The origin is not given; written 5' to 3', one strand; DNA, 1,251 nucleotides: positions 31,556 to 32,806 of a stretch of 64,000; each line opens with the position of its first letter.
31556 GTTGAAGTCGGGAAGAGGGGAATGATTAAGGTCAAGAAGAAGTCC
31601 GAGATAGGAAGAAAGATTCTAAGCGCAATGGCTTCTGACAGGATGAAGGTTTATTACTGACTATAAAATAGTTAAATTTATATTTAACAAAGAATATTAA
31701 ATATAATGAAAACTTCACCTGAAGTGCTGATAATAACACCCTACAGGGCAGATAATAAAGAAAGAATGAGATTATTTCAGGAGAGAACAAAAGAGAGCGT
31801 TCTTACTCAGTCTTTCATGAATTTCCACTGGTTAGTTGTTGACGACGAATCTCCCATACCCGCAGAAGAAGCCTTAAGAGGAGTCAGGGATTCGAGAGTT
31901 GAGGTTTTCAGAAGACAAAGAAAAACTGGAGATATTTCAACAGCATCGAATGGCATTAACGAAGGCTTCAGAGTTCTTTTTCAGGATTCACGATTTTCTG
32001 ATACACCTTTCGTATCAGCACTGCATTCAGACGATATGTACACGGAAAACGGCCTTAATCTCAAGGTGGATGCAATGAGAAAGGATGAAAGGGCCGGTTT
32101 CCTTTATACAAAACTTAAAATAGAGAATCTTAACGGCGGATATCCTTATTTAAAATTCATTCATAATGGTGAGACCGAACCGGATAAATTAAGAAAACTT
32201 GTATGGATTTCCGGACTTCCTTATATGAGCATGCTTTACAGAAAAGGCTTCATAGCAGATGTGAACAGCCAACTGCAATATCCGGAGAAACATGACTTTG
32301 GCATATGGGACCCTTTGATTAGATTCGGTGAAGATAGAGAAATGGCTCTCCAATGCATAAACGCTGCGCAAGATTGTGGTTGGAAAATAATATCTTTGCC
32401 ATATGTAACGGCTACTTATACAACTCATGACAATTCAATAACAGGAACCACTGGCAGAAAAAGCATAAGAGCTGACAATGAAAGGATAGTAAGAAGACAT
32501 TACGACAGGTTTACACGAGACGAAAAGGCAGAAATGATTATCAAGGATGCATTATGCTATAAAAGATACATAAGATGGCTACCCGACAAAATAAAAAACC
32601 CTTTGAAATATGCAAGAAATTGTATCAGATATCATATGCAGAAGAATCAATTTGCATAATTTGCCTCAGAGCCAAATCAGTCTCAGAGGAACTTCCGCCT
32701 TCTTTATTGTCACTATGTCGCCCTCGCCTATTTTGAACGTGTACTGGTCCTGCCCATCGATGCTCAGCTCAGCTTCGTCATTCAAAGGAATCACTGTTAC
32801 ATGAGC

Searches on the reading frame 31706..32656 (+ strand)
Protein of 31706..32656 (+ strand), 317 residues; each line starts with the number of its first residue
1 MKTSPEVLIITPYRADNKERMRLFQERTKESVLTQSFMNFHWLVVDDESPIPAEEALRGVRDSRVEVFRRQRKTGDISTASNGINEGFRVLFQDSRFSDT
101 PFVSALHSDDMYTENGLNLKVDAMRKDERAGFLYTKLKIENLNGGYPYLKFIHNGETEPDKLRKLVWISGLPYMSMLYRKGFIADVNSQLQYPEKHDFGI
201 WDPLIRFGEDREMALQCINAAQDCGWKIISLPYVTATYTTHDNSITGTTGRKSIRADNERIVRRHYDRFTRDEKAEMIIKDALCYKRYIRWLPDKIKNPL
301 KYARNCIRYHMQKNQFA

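Call 40: search_protein_families(library=pfam, proteins=[window:31706-32656:+], max_evalue=0.001)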
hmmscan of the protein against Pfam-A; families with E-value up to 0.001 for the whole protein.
window:31706-32656:+ (317 aa): 1 family
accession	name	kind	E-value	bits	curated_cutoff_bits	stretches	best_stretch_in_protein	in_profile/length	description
PF00535.33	Glycos_transf_2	-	2.3e-07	31.3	23.3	1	27-180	15-161/168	Glycosyl transferase family 2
